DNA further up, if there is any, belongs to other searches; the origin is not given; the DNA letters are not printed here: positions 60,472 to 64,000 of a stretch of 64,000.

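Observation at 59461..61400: GC-content dip spanning the 3' (LamG) end of giant protein 2 and the whole downstream 339-aa gene: cassette-like, horizontally exchanged module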

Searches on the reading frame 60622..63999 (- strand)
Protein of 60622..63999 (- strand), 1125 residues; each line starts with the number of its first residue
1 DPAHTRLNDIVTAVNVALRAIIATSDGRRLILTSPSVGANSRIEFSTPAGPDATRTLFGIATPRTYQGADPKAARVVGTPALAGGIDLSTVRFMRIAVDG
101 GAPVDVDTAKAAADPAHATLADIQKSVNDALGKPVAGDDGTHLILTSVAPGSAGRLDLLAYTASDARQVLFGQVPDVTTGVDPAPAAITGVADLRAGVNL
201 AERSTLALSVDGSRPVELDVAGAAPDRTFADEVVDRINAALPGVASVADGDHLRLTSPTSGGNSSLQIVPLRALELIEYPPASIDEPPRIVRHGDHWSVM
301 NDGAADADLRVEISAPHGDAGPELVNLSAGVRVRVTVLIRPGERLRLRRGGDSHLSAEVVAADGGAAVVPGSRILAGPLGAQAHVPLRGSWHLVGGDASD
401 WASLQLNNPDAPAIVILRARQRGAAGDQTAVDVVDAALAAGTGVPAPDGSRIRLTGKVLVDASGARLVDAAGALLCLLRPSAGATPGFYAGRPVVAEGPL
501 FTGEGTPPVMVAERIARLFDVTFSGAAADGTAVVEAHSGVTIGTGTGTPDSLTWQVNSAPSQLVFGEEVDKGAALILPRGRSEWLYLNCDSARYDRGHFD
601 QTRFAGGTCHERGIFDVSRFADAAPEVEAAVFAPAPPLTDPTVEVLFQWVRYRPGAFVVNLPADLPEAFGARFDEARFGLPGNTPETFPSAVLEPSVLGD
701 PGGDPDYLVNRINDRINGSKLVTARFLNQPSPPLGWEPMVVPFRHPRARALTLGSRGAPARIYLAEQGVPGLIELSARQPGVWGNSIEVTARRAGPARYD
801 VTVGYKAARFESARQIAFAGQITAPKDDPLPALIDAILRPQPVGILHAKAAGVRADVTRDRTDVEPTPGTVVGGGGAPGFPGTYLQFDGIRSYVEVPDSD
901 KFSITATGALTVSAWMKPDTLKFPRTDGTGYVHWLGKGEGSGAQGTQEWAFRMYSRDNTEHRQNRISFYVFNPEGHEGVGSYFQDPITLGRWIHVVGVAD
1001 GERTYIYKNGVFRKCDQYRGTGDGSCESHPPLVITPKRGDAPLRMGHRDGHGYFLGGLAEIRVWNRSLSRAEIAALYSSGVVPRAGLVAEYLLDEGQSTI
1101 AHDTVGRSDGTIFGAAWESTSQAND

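Call 7: search_protein_families(library=pfam, proteins=[window:60622-63954:-], max_evalue=0.01)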
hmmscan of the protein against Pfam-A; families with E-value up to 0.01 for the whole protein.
window:60622-63954:- (1110 aa): 1 family
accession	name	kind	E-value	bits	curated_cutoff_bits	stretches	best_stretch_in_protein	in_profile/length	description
PF13385.13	Laminin_G_3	-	1e-16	61.9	27.6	1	874-1059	2-151/151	Concanavalin A-like lectin/glucanases superfamily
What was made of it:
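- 60622..61353 (-): LamG / concanavalin-A-like lectin domain (fragment residues 883-1125 plus the stop codon). It is an accessory C-terminal fusion found only in a subclade. Pfam PF13385 E=1e-16 (call 7).
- On LamG / Laminin_G_3 (PF13385): 61.9 bits against a cutoff of 27.6, E=1e-16, covering profile positions 2-151 of 151 (call 7).
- Checked: Its last ~245 residues match Pfam Laminin_G_3 (PF13385, E=1e-16, 61.9 bits against a cutoff of 27.6; call 7).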

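Call 8: search_protein_families(library=ncbifam, proteins=[window:60622-63954:-], max_evalue=0.01)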
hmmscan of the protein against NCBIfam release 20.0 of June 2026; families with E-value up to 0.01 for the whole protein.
window:60622-63954:- (1110 aa): 1 family
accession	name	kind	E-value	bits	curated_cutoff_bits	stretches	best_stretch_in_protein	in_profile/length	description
NF052521.1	TafC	equivalog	0.0064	15.6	410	0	867-1064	192-362/373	TafC family fimbrial protein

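Call 33: search_solved_structures(query=window:60622-63999:-, max_evalue=0.1)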
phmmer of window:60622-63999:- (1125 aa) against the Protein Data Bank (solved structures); distinct sequences matched with E-value up to 0.1: 1.
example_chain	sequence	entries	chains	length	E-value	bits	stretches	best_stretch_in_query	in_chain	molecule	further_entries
3flp_A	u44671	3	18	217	0.018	16.2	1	987-1091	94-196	SAP-like pentraxin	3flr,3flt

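Call 39: search_protein_families(library=phrogs, proteins=[window:60622-63999:-], max_evalue=0.01)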
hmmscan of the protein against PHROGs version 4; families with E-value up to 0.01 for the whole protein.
window:60622-63999:- (1125 aa): 3 families
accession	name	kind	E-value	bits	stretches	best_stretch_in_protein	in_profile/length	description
phrog_3545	-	unknown function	1.4e-07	31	1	856-1017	766-922/1115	-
phrog_8510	-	head and packaging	3.1e-05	22.9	1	881-1073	728-1335/1348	virion structural protein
phrog_22373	-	unknown function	0.001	18.6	1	1042-1117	157-237/688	-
